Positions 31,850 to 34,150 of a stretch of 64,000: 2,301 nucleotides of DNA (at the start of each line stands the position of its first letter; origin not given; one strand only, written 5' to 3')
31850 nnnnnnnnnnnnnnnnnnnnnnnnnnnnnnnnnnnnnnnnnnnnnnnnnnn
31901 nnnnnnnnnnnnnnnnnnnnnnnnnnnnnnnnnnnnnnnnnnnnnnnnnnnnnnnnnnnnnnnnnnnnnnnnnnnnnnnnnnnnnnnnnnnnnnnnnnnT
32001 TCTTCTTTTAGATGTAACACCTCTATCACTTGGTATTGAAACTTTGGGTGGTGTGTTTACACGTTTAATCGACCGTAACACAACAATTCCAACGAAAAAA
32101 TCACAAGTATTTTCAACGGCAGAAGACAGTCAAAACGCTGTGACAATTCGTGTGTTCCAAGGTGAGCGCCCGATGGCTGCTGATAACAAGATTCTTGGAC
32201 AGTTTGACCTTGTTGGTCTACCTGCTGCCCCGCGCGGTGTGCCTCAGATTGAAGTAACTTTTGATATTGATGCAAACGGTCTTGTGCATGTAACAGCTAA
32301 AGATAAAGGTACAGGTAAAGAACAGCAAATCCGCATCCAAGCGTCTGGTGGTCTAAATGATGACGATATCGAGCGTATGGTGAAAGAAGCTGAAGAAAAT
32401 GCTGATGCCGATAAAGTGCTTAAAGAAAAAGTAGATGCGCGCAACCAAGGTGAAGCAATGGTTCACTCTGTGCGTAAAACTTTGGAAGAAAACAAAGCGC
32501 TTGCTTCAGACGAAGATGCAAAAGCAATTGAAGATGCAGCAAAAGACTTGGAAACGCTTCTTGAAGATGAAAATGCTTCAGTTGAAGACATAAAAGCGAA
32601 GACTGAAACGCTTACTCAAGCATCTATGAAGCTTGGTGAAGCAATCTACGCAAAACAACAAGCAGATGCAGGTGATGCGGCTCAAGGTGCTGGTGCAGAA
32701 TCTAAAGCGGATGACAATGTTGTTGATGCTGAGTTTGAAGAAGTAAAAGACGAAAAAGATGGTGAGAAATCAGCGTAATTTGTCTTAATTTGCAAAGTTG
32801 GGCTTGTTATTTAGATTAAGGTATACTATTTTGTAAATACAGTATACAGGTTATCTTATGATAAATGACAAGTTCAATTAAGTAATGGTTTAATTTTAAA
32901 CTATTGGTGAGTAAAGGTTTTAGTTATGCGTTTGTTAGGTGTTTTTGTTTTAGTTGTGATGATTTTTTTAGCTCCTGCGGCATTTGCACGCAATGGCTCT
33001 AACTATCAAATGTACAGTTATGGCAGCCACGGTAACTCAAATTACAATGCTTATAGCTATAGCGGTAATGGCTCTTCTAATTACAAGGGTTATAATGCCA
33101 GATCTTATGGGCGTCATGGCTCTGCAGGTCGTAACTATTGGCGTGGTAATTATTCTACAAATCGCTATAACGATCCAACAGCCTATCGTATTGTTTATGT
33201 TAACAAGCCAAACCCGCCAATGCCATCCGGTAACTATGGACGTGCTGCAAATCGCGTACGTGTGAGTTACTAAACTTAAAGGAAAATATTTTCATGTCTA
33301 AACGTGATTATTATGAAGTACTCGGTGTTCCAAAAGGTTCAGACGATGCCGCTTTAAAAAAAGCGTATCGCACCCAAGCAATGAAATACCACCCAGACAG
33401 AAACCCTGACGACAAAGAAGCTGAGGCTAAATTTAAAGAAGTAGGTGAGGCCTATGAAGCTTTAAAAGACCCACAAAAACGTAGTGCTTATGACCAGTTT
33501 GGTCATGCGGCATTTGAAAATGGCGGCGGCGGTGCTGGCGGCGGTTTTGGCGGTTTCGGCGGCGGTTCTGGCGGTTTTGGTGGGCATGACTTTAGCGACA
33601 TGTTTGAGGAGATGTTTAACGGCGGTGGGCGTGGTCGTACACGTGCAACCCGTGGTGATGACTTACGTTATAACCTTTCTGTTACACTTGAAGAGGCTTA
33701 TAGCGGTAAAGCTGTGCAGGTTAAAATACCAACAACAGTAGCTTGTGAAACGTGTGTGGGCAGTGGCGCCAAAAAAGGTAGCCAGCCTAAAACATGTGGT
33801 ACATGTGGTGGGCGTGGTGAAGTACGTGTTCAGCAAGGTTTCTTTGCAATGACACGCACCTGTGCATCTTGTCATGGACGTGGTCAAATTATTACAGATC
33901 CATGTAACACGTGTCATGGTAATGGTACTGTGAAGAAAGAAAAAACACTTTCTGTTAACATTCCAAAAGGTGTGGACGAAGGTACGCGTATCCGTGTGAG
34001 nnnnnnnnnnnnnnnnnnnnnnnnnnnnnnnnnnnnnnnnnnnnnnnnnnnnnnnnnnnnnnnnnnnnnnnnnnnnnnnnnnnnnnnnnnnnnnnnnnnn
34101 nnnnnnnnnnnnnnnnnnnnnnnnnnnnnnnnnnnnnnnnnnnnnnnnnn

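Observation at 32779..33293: Signal-peptide-bearing Asn/Tyr/Gly/Ser-rich mini-protein inserted between dnaK and dnaJ with its own palindromic operator-like site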

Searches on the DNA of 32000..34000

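Call 6: search_rna_families(source=window, start=32000, end=34000, threshold=evalue, max_evalue=1)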
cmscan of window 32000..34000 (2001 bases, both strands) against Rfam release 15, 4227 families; matches with E-value up to 1: 0.
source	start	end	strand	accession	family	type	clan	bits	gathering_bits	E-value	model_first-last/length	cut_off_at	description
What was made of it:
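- Closest known: tpke11 sRNA and the long dnaK-dnaJ spacers of enterobacteria. Different: No Rfam family matches (call 6).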
